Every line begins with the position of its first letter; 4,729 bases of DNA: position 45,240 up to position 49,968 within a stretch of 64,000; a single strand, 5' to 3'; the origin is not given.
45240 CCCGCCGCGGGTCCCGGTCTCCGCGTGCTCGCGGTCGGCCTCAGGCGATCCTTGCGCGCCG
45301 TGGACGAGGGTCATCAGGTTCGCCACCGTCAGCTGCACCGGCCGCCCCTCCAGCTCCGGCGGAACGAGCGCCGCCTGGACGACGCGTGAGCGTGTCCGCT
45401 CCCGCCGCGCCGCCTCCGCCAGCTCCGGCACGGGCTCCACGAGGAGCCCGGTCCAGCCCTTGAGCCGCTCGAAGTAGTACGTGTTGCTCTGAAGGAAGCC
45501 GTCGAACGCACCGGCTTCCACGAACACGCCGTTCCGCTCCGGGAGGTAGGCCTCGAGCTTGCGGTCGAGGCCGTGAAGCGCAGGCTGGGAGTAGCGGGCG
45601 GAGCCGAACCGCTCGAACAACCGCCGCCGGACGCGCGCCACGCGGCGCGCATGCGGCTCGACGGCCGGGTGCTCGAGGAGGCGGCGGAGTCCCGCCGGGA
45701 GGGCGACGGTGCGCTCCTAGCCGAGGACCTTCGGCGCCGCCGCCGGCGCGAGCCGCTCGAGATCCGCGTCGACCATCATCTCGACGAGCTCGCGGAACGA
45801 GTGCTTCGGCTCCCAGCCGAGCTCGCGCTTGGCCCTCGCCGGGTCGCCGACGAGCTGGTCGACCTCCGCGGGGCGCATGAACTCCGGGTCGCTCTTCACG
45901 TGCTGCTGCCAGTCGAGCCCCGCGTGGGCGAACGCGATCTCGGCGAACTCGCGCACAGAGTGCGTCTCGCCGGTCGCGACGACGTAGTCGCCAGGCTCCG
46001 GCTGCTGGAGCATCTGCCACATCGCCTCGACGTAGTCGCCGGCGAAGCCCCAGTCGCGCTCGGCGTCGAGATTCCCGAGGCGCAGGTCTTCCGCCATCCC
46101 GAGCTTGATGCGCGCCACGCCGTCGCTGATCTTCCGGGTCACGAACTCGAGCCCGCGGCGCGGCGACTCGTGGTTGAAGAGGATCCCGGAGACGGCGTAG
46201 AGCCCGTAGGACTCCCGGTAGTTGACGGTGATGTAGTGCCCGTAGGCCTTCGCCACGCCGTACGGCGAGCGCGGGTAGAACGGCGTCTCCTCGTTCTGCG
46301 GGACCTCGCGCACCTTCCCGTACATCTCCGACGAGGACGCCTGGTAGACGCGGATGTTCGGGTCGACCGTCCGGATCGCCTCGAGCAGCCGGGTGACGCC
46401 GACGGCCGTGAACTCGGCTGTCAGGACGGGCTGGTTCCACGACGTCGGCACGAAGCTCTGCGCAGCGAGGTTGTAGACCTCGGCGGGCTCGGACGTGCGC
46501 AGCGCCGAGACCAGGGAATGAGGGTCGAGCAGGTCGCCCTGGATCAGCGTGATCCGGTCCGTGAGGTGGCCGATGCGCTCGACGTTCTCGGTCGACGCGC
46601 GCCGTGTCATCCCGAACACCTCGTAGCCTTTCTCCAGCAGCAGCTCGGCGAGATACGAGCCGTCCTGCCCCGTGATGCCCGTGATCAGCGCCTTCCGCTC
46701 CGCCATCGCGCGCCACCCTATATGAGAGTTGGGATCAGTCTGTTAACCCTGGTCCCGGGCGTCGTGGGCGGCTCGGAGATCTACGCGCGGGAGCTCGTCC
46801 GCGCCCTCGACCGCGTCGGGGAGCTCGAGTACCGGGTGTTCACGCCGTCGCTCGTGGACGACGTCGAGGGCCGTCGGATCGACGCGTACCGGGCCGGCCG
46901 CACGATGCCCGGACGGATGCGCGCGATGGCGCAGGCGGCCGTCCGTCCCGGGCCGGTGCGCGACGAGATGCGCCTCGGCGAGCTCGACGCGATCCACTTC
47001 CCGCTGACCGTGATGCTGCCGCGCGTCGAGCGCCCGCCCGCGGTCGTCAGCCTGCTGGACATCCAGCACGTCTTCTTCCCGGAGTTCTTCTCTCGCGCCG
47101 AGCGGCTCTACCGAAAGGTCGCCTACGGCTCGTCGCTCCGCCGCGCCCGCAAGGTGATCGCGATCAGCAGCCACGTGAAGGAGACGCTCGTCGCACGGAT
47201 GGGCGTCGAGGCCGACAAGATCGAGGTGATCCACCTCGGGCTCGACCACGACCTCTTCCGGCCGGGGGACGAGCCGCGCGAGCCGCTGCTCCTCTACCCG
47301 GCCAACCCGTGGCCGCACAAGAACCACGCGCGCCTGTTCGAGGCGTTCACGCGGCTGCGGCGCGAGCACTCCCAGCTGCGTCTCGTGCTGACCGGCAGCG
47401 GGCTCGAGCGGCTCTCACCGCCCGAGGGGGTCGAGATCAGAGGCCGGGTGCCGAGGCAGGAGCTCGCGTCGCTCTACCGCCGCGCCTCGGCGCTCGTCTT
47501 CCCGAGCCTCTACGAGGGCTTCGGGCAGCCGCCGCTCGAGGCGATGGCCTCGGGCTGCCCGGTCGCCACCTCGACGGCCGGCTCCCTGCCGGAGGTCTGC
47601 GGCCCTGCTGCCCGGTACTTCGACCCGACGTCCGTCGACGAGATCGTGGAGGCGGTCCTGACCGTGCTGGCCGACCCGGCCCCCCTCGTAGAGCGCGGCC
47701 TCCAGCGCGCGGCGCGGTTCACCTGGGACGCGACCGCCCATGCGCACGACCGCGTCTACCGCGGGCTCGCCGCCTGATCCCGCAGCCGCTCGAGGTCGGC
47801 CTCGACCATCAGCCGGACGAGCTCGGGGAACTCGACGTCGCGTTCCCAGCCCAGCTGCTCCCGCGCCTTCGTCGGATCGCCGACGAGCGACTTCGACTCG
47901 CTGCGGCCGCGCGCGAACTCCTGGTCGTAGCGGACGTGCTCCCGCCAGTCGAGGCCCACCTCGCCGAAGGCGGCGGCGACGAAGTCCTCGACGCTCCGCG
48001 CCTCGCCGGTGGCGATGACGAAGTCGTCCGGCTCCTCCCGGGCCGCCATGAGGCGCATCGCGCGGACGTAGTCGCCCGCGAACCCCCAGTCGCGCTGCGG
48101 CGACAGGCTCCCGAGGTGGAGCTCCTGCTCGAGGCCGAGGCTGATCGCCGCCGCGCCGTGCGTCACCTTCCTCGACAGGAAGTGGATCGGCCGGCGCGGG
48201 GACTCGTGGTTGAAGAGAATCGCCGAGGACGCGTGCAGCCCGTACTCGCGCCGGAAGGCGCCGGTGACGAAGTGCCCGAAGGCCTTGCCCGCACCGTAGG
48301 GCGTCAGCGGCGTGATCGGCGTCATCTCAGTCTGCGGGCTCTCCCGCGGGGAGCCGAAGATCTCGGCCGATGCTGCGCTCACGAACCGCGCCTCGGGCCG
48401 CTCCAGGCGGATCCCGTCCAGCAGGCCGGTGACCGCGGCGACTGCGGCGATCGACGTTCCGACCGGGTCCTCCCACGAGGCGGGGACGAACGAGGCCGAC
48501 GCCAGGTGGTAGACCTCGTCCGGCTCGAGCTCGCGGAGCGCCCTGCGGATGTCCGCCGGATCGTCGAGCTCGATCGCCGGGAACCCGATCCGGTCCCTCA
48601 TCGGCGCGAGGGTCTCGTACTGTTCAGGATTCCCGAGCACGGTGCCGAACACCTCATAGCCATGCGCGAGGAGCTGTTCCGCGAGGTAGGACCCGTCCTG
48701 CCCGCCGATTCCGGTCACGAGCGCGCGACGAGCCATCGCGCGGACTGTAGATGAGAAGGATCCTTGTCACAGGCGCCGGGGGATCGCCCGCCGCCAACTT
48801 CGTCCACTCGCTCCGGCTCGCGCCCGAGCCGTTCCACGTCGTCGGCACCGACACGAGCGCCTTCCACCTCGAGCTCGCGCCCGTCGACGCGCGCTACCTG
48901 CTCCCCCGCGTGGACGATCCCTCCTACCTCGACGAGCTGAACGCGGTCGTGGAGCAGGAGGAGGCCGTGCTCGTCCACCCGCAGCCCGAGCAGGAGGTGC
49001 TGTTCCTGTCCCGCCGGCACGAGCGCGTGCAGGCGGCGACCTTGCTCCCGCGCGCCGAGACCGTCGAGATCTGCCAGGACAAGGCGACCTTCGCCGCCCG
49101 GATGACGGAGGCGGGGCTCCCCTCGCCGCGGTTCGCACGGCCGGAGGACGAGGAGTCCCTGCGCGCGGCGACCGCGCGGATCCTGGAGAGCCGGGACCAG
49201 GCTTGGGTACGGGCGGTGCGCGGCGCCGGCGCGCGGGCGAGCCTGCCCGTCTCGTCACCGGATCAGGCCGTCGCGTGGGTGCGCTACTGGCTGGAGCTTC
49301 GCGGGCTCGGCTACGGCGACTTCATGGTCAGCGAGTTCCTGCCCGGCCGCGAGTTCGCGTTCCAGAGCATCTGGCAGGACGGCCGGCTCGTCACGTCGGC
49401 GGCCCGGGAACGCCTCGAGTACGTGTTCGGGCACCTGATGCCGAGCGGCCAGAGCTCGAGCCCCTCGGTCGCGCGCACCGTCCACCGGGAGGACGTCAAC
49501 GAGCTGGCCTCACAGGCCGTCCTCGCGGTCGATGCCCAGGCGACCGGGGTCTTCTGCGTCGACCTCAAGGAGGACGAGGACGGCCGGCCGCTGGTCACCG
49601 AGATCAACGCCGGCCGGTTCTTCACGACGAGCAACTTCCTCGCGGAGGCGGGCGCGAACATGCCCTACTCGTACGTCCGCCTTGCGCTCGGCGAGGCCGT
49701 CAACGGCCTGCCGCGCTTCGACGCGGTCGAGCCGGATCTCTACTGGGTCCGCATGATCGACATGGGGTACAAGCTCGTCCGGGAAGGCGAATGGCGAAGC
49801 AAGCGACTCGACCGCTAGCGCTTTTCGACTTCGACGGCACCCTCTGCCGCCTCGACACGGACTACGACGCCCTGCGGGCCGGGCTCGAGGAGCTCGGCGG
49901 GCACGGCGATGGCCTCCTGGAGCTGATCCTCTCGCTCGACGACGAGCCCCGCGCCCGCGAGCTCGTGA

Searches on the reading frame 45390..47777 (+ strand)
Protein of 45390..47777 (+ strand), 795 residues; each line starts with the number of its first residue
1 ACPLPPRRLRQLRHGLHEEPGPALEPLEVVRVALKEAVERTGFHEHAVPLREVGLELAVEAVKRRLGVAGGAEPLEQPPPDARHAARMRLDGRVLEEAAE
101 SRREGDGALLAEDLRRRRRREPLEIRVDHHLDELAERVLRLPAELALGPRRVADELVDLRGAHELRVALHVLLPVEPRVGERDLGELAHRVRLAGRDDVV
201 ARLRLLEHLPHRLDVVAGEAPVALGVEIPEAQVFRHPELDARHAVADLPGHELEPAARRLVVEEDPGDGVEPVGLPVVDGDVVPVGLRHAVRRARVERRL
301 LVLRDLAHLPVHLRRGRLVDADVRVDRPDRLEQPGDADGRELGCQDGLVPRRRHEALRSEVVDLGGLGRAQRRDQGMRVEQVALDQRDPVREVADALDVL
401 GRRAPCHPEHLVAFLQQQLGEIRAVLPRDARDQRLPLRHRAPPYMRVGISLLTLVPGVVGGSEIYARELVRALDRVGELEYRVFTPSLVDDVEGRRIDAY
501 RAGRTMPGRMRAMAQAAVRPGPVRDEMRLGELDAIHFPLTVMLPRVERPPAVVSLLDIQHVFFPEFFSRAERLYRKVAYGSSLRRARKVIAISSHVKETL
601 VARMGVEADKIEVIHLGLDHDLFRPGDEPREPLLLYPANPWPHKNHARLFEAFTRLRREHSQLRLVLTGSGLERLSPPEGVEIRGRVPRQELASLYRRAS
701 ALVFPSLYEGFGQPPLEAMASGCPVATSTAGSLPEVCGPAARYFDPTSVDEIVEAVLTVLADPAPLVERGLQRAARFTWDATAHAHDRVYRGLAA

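Call 81: search_protein_families(library=pfam, proteins=[window:45390-47777:+], max_evalue=0.00001)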
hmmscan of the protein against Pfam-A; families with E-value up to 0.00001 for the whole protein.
window:45390-47777:+ (795 aa): 5 families
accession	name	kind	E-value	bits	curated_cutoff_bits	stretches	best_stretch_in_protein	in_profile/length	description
PF00534.26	Glycos_transf_1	-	3.3e-24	85.8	26.4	1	629-765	13-160/172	Glycosyl transferases group 1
PF13692.12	Glyco_trans_1_4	-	1.2e-22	81.2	27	1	632-762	2-142/142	Glycosyl transferases group 1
PF13439.12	Glyco_transf_4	-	1.8e-14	54.6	28.5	1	459-621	1-169/170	Glycosyltransferase Family 4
PF13524.12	Glyco_trans_1_2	-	1.5e-06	28.6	25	1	655-780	8-136/144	Glycosyl transferase-like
PF20706.3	GT4-conflict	-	8.2e-06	25.5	26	0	689-729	272-312/385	Family 4 Glycosyltransferase in conflict systems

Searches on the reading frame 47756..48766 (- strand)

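Call 81: search_protein_families(library=pfam, proteins=[window:47756-48766:-], max_evalue=0.00001)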
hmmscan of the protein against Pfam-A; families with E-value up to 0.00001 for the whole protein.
window:47756-48766:- (336 aa): 2 families
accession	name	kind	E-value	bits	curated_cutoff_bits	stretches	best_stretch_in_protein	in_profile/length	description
PF16363.11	GDP_Man_Dehyd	-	1.9e-93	314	27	1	16-320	1-332/332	GDP-mannose 4,6 dehydratase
PF01370.27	Epimerase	-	2.3e-48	165.2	20.9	1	15-252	1-240/240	NAD dependent epimerase/dehydratase family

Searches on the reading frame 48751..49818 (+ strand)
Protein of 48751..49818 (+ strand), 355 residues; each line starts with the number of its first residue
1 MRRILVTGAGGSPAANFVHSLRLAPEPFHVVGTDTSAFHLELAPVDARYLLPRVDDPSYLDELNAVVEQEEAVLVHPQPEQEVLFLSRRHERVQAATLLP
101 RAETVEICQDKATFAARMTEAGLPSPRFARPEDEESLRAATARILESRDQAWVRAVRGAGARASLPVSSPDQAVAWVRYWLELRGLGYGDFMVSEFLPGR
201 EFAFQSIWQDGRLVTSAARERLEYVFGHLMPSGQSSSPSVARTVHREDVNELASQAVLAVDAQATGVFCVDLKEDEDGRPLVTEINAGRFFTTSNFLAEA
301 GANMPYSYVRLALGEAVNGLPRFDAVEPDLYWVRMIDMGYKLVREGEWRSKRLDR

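Call 81: search_protein_families(library=pfam, proteins=[window:48751-49818:+], max_evalue=0.00001)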
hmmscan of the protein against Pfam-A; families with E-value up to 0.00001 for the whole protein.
window:48751-49818:+ (355 aa): 2 families
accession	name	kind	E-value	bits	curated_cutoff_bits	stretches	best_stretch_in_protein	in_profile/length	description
PF15632.11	ATPgrasp_Ter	-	6.4e-09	36.1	29.1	1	190-317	4-113/131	ATP-grasp in the biosynthetic pathway with Ter operon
PF21360.3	PylC-like_N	-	1.8e-06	28.5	27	1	4-95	1-90/96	PylC-like, N-terminal domain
